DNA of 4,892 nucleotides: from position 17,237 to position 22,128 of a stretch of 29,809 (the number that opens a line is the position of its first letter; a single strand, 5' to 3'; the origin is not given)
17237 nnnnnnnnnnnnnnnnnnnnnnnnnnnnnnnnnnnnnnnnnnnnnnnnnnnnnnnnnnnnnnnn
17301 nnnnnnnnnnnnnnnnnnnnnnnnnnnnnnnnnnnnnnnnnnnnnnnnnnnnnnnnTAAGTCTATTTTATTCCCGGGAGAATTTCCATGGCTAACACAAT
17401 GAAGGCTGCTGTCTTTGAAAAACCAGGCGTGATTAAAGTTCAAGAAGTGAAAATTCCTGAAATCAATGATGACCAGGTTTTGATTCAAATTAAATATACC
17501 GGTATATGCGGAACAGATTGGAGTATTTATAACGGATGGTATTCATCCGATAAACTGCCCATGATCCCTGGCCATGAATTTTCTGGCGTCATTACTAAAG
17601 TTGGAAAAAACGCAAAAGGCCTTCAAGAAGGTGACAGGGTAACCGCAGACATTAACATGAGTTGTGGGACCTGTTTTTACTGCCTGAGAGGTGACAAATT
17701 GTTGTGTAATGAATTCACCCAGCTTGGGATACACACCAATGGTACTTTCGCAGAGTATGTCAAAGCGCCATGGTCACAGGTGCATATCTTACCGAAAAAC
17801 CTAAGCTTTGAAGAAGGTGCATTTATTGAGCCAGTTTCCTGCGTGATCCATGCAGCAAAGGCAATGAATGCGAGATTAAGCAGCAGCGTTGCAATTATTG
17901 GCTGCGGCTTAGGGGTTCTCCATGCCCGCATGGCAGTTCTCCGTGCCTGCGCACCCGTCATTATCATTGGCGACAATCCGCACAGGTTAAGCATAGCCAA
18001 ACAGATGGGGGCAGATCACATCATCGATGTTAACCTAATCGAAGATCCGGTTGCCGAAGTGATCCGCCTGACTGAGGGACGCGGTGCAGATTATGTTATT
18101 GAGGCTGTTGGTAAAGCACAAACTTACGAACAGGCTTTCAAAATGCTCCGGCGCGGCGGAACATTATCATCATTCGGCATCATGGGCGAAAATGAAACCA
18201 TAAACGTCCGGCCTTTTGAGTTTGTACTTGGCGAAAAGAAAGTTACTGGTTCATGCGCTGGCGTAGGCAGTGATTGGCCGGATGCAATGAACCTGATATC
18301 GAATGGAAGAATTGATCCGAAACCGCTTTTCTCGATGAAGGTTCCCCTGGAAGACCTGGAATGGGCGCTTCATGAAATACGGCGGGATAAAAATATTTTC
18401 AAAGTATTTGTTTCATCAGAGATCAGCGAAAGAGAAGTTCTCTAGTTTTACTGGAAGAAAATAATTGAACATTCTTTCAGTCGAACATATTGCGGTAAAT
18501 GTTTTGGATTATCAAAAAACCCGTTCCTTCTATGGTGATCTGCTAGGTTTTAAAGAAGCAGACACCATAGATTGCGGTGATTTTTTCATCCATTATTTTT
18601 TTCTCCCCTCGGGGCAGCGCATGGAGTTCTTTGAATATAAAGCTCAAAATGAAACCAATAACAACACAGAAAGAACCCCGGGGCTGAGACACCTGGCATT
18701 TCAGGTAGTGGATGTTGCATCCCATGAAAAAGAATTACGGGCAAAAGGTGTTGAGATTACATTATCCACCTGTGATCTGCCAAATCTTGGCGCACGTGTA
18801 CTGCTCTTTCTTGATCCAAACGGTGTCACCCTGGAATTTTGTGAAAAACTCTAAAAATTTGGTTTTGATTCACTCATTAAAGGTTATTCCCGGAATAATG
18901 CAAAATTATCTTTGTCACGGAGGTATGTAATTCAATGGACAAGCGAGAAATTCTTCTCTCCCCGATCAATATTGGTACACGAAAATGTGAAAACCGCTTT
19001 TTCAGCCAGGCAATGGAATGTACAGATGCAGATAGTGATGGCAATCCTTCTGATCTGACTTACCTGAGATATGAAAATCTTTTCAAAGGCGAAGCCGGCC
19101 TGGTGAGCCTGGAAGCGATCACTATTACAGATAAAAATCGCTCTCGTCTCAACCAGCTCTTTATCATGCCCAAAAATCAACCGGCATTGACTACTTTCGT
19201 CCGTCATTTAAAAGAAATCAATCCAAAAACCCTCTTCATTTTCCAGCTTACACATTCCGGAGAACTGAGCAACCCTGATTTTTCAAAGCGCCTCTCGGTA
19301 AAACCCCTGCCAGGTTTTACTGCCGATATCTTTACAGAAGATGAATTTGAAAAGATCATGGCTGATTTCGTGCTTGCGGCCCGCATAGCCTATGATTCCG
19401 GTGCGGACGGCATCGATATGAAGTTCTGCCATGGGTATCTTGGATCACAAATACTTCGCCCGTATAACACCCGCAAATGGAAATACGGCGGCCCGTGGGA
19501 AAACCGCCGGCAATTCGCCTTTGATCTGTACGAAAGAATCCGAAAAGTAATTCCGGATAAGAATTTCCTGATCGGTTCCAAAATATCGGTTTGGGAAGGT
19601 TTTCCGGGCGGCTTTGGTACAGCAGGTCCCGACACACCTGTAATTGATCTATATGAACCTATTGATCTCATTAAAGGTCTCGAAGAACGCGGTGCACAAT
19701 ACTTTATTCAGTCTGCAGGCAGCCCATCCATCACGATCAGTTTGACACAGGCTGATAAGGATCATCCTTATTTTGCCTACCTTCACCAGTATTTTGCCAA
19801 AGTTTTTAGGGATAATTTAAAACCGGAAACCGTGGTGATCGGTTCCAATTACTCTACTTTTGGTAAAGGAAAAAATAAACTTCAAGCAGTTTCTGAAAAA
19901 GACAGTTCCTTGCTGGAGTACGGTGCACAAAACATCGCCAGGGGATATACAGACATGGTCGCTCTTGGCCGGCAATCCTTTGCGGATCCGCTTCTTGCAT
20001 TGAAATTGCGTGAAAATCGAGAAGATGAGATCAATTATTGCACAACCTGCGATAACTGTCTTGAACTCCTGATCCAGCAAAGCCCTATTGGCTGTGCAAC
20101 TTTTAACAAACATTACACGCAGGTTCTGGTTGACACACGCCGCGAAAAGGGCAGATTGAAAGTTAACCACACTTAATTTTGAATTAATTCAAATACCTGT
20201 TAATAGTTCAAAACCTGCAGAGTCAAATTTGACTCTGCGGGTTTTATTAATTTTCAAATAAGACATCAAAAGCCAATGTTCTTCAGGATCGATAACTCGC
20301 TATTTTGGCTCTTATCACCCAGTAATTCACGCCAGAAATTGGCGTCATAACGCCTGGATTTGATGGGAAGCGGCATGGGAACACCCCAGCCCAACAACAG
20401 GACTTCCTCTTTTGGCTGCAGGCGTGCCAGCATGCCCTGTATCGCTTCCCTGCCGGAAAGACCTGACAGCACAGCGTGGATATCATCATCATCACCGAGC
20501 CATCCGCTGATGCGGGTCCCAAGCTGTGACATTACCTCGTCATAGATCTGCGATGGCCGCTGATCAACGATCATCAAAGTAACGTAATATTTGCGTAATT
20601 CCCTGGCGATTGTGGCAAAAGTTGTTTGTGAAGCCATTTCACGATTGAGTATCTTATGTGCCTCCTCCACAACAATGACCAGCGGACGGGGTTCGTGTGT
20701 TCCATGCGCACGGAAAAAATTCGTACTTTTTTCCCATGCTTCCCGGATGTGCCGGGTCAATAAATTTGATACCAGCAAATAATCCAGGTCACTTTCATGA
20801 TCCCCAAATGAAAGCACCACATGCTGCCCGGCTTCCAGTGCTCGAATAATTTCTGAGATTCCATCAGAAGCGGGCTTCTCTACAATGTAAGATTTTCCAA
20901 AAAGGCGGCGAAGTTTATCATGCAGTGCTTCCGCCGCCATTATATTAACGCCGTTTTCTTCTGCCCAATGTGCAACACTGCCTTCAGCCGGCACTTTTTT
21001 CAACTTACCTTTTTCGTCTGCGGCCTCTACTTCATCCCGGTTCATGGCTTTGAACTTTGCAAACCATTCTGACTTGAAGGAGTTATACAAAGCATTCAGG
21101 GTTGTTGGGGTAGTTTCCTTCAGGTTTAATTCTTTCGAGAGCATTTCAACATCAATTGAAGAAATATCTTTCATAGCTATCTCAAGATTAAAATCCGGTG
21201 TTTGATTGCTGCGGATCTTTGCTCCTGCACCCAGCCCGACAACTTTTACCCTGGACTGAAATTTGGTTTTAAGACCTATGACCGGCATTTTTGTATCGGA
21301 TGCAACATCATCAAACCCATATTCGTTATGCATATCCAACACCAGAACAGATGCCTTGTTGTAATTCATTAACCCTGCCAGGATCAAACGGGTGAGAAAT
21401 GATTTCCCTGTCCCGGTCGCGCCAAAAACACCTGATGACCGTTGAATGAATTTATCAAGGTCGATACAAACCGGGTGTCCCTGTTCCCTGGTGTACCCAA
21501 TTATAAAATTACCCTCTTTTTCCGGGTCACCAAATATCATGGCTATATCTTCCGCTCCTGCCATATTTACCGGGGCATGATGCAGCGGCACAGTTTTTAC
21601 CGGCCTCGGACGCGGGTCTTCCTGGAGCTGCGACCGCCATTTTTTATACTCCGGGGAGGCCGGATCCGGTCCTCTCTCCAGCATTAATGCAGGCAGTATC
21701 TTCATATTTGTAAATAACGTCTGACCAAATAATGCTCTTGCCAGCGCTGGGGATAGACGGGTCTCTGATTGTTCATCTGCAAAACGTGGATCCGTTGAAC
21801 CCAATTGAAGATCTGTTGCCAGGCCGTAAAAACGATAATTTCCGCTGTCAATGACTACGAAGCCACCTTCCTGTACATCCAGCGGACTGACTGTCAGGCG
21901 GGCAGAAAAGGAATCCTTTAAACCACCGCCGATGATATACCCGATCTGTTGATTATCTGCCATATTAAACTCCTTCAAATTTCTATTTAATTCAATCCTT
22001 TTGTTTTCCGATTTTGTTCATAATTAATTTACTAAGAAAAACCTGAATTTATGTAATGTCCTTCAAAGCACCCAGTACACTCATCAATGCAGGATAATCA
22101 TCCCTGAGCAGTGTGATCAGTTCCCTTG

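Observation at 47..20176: ~20 kb co-regulated catabolic island for an unidentified sugar/polyol/cyclitol, built from paired paralogues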

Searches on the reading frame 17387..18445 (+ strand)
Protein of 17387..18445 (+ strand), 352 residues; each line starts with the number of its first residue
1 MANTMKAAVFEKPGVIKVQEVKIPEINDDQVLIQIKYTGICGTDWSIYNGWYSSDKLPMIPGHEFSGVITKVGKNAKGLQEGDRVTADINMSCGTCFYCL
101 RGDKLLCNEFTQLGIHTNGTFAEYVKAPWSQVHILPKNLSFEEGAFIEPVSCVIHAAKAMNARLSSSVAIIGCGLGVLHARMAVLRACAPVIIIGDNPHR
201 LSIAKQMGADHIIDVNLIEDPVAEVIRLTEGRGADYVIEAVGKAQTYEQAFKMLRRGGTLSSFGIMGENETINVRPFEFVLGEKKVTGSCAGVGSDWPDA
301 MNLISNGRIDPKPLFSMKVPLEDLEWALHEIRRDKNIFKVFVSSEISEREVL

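Call 4: search_protein_families(library=pfam, proteins=[window:17387-18445:+])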
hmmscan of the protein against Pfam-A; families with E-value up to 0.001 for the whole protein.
window:17387-18445:+ (352 aa): 4 families
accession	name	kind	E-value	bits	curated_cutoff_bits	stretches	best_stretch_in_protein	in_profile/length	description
PF08240.17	ADH_N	-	9.3e-32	109.8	23.5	1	28-136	2-103/104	Alcohol dehydrogenase GroES-like domain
PF00107.32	ADH_zinc_N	-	4.7e-28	98.2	31.8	1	174-305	1-128/129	Zinc-binding dehydrogenase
PF13602.12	ADH_zinc_N_2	-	2.3e-06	29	27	1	207-335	1-127/134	Zinc-binding dehydrogenase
PF16912.11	Glu_dehyd_C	-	8.7e-06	25.8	34.9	1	144-305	4-174/211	Glucose dehydrogenase C-terminus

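Call 6: search_protein_families(library=ncbifam, proteins=[window:17387-18445:+], max_evalue=0.00001)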
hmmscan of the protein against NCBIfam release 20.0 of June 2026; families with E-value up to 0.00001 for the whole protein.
window:17387-18445:+ (352 aa): 24 families
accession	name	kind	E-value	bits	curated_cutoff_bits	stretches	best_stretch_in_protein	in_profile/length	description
NF041097.1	keto_inos_dh_IolM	equivalog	6.4e-60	202.8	450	1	8-336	33-382/389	scyllo-inosose 3-dehydrogenase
TIGR00692.1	tdh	equivalog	1.2e-59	202.1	458.35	1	16-335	11-332/340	L-threonine 3-dehydrogenase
NF003808.0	PRK05396.1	equivalog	4.4e-58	196.8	380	1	16-335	13-332/341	L-threonine 3-dehydrogenase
NF010344.0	PRK13771.1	subfamily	1e-51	175.9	349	1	5-343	1-332/334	putative alcohol dehydrogenase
NF041172.1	AcrlCoa_red_Thmprot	equivalog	3.8e-42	144.4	500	1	5-343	1-333/334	acryloyl-CoA reductase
NF007642.0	PRK10309.1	equivalog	2e-41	142.3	550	1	5-340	1-342/347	galactitol-1-phosphate 5-dehydrogenase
NF007489.0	PRK10083.1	equivalog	3.3e-41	141.4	376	1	5-335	1-327/339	Zn-dependent oxidoreductase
TIGR03989.1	Rxyl_3153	subfamily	5e-41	141.2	440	2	6-110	3-108/370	NDMA-dependent alcohol dehydrogenase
NF047908.1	AldhRedAhr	equivalog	1.4e-40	139.2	470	1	10-341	10-332/335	NADPH-dependent aldehyde reductase Ahr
NF006940.0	PRK09422.1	equivalog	2.7e-40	138.4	344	1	5-335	1-326/338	alcohol dehydrogenase AdhP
TIGR03451.1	mycoS_dep_FDH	equivalog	6.3e-39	133.8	512.9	2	160-337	172-352/358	S-(hydroxymethyl)mycothiol dehydrogenase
NF007375.0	PRK09880.1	equivalog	8.4e-38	130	469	1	5-340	5-339/344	L-idonate 5-dehydrogenase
TIGR02818.1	adh_III_F_hyde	equivalog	2.5e-32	112.3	543.95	2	152-340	176-365/368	S-(hydroxymethyl)glutathione dehydrogenase/class III alcohol dehydrogenase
TIGR03366.1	HpnZ_proposed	hypoth_equivalog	7.4e-27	94.4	328.1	1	24-288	1-277/315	putative phosphonate catabolism associated alcohol dehydrogenase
TIGR02824.1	quinone_pig3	subfamily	4.6e-25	88.3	296.8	2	116-286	89-259/325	putative NAD(P)H quinone oxidoreductase, PIG3 family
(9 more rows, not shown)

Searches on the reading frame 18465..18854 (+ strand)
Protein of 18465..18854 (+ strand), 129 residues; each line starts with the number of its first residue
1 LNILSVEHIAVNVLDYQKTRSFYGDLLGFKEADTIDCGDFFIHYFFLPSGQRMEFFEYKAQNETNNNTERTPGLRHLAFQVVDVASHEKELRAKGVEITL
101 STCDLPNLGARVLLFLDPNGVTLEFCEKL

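Call 4: search_protein_families(library=pfam, proteins=[window:18465-18854:+])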
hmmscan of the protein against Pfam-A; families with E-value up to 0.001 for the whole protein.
window:18465-18854:+ (129 aa): 4 families
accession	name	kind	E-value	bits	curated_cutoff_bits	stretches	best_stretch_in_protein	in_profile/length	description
PF00903.31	Glyoxalase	-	1.7e-16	61.2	20.6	1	6-125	2-121/121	Glyoxalase/Bleomycin resistance protein/Dioxygenase superfamily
PF13669.12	Glyoxalase_4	-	5.9e-08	33.4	27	1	8-99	2-94/109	Glyoxalase/Bleomycin resistance protein/Dioxygenase superfamily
PF19581.5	Glyoxalase_7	-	2.8e-05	24.5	23.6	1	11-128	20-129/133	Glyoxalase superfamily protein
PF12681.13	Glyoxalase_2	-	0.00055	20.3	30.1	1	11-129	6-117/118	Glyoxalase-like domain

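Call 6: search_protein_families(library=ncbifam, proteins=[window:18465-18854:+], max_evalue=0.00001)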
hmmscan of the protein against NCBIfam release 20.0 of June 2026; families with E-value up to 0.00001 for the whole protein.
window:18465-18854:+ (129 aa): 6 families
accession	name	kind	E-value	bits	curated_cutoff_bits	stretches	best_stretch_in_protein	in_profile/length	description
NF050075.1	SMU1112c_YaeR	equivalog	1.2e-16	61.1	140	1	5-127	3-125/125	SMU1112c/YaeR family gloxylase I-like metalloprotein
NF008551.0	PRK11478.1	equivalog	3.2e-11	43.8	148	1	5-127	6-128/129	VOC family protein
TIGR03081.1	metmalonyl_epim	equivalog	2.3e-10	41.1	114.95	1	6-127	2-129/129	methylmalonyl-CoA epimerase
NF050074.1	glyox_I_GloA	exception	2e-07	31.2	165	1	7-125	3-119/121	lactoylglutathione lyase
TIGR03211.1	catechol_2_3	equivalog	2.2e-07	30.5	320.2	0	3-33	2-32/303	catechol 2,3-dioxygenase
TIGR02295.1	HpaD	equivalog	9.7e-07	28.2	321.4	1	2-126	1-116/298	3,4-dihydroxyphenylacetate 2,3-dioxygenase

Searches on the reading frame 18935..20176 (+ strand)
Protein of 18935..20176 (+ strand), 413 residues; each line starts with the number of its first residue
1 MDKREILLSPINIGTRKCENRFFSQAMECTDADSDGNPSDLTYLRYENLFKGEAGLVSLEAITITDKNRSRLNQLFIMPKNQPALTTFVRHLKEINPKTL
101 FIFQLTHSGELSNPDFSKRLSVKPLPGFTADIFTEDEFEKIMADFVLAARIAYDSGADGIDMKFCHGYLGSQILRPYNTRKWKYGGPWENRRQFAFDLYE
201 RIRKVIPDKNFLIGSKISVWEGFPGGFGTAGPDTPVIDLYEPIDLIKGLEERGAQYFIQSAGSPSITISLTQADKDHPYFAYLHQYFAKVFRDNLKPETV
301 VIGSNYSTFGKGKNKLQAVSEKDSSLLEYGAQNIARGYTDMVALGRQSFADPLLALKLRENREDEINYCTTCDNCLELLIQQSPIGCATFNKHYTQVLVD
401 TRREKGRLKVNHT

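Call 4: search_protein_families(library=pfam, proteins=[window:18935-20176:+])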
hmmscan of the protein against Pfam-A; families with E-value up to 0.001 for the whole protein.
window:18935-20176:+ (413 aa): 1 family
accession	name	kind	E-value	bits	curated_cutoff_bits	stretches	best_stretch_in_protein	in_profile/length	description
PF00724.26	Oxidored_FMN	-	5.5e-22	78.9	27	1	7-365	2-342/342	NADH:flavin oxidoreductase / NADH oxidase family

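Call 6: search_protein_families(library=ncbifam, proteins=[window:18935-20176:+], max_evalue=0.00001)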
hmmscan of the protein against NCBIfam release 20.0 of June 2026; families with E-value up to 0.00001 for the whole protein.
window:18935-20176:+ (413 aa): 7 families
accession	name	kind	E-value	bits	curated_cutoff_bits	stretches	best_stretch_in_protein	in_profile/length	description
TIGR03997.1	mycofact_OYE_2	equivalog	3.3e-26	91.9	793.15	2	7-229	2-228/645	mycofactocin system FadH/OYE family oxidoreductase 2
NF045592.1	bili_reduct_N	equivalog_domain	1e-21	77.5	425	1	133-387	132-360/363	bilirubin reductase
NF041087.1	bile_acid_BaiCD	equivalog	5.9e-20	70.9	825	1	7-209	4-209/642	bile acid Fe-S flavoenzyme BaiCD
NF006101.0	PRK08255.1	equivalog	6.3e-19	67.5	1078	1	7-228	399-636/768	bifunctional salicylyl-CoA 5-hydroxylase/oxidoreductase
NF045599.1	bili_reduct_long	exception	3.9e-18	65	750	2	127-254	127-247/641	bilirubin reductase, long form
NF010047.0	PRK13523.1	equivalog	3.5e-15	55.9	431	1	7-212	5-213/339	NADPH dehydrogenase NamA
NF007899.0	PRK10605.1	subfamily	6.6e-12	45.3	403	1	134-200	153-220/365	N-ethylmaleimide reductase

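Call 46: search_solved_structures(query=window:18935-20176:+, max_evalue=1e-8)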
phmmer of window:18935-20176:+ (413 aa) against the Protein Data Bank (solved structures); distinct sequences matched with E-value up to 1e-8: 58.
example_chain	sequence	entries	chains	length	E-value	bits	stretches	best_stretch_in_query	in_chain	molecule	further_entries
1djn_A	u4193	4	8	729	3.6e-15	58.9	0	139-207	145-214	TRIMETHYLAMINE DEHYDROGENASE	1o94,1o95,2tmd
5nux_A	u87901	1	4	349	1.5e-14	56.8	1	6-226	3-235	Chromate reductase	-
3krz_A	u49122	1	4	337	1.7e-14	56.7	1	6-227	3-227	NADH:flavin oxidoreductase/NADH oxidase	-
3kru_A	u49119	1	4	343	1.8e-14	56.6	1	6-227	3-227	NADH:flavin oxidoreductase/NADH oxidase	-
5ogt_A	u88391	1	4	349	2.6e-14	56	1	6-226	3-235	Chromate reductase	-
1djq_A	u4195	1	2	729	3.4e-14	55.6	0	140-207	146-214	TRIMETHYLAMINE DEHYDROGENASE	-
5ocs_A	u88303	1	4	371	1e-13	54.1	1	138-231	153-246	Putative NADH-depentdent flavin oxidoreductase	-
8uaj_A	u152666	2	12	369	1.9e-13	53.2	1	6-226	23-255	NADPH dehydrogenase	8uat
3hf3_A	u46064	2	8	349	2e-13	53.1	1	6-226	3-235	Chromate reductase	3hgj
1ps9_A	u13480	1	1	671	1.7e-12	50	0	103-221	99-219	2,4-dienoyl-CoA reductase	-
5cpl_A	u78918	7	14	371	5.9e-12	48.3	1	133-213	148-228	Xenobiotic reductase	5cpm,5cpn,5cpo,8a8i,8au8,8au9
5n6q_A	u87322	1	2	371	5.9e-12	48.3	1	133-213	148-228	NADH:flavin oxidoreductase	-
8auh_A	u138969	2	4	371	5.9e-12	48.3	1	133-213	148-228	NADH:flavin oxidoreductase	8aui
9iuv_A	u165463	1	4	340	1.2e-11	47.2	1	6-209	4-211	NADPH dehydrogenase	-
3n14_A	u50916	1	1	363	1.5e-11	46.9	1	133-213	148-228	Xenobiotic reductase A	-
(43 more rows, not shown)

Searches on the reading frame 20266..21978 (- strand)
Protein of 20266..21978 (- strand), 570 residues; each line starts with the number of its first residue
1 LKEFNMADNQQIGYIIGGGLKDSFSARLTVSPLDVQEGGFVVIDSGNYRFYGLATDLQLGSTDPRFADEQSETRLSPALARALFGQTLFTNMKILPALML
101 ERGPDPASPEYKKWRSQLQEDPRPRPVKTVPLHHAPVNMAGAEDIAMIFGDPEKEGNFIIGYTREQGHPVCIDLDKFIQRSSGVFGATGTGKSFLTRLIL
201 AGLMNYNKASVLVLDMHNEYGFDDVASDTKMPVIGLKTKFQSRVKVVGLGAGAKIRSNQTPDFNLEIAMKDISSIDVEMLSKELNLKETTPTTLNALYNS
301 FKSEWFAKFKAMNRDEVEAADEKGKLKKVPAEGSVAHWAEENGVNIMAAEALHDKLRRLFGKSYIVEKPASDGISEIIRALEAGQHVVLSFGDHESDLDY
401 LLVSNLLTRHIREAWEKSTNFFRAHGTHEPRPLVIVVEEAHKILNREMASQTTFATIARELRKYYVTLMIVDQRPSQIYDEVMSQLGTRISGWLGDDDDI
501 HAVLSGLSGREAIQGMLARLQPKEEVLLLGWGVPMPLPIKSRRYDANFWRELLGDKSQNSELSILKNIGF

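Call 4: search_protein_families(library=pfam, proteins=[window:20266-21978:-])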
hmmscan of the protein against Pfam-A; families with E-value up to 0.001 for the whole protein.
window:20266-21978:- (570 aa): 4 families
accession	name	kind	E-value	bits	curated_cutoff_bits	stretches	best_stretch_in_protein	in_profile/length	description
PF01935.23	DUF87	-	3.1e-29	103.1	23.2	1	160-410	3-219/220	Helicase HerA, central domain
PF09378.16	HAS-barrel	-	1.6e-05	25.4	25.2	1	12-72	1-59/90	HAS barrel domain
PF13401.12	AAA_22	-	0.00012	22.8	27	0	184-225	10-50/130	AAA domain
PF05872.18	HerA_C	-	0.00028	20.1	22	0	430-491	256-318/502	Helicase HerA-like C-terminal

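Call 6: search_protein_families(library=ncbifam, proteins=[window:20266-21978:-], max_evalue=0.00001)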
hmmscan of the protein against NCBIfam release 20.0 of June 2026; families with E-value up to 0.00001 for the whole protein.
window:20266-21978:- (570 aa): 8 families
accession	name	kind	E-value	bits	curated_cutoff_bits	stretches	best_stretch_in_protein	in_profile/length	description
NF042943.1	HerA_antiphage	equivalog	3.3e-21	75.5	800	2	422-543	425-551/566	anti-phage-associated helicase HerA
NF040937.1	HerA_Thermprot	equivalog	9e-21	73.8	800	1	401-504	324-424/487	DNA double-strand break repair helicase HerA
NF042944.1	HerA_antiphage_2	equivalog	1e-16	60.9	850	1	428-538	424-539/576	anti-phage-associated helicase HerA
NF040819.1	helicase_HerA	equivalog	9e-15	54.2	970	1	415-491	386-464/561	DNA double-strand break repair helicase HerA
NF053655.1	CedD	equivalog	1.2e-13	50.6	600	1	430-525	418-510/527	DNA-translocating ATPase CedD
NF045975.1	VirB4_plasma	equivalog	2.3e-08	32.2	590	0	156-221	489-556/894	Mbov_0397 family ICE element conjugal transfer ATPase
NF033849.1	ser_rich_anae_1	subfamily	5.1e-07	27.4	650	1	430-510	1016-1106/1163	serine-rich protein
TIGR03925.1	T7SS_EccC_b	equivalog_domain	6.9e-06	24.6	346.55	0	142-218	334-403/564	type VII secretion protein EccCb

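Call 76: search_protein_families(library=padloc, proteins=[window:20266-21978:-], max_evalue=0.001)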
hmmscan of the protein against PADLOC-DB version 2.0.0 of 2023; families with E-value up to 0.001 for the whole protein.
window:20266-21978:- (570 aa): 15 families
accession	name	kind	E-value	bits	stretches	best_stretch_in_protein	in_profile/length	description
PDLC04105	HerA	-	2.9e-33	113.3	2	425-540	414-534/576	-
PDLC02185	HerA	-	1.7e-22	77.9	2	425-542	439-562/585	-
PDLC04100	HerA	-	8.8e-22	75.5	2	425-540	433-554/580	-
PDLC04103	HerA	-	1.7e-19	67.6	2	425-543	434-558/579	-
PDLC04102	HerA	-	2.5e-18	63.7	2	423-543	496-621/654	-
PDLC04098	HerA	-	1.5e-16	58.2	1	406-540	505-645/686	-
PDLC02188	HerA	-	7.2e-15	52.8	1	430-536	426-537/578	-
PDLC04140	mad8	-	8.2e-15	53.1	1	159-505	5-264/314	mads_8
PDLC04097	HerA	-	3.5e-14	50.4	2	128-245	109-235/618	-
PDLC04106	HerA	-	4.4e-14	50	1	430-502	509-589/667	-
PDLC04099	HerA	-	2.4e-09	34.8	1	162-220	152-210/214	-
PDLC04101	HerA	-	4.5e-09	33.5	1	162-221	151-210/400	-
PDLC04104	HerA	-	5.6e-09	33.2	1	427-536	215-331/379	-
PDLC01055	HerA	-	3.2e-08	30.8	1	128-222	106-201/532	Type III coevolved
PDLC04107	HerA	-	4.3e-08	30.5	1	162-221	152-211/306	-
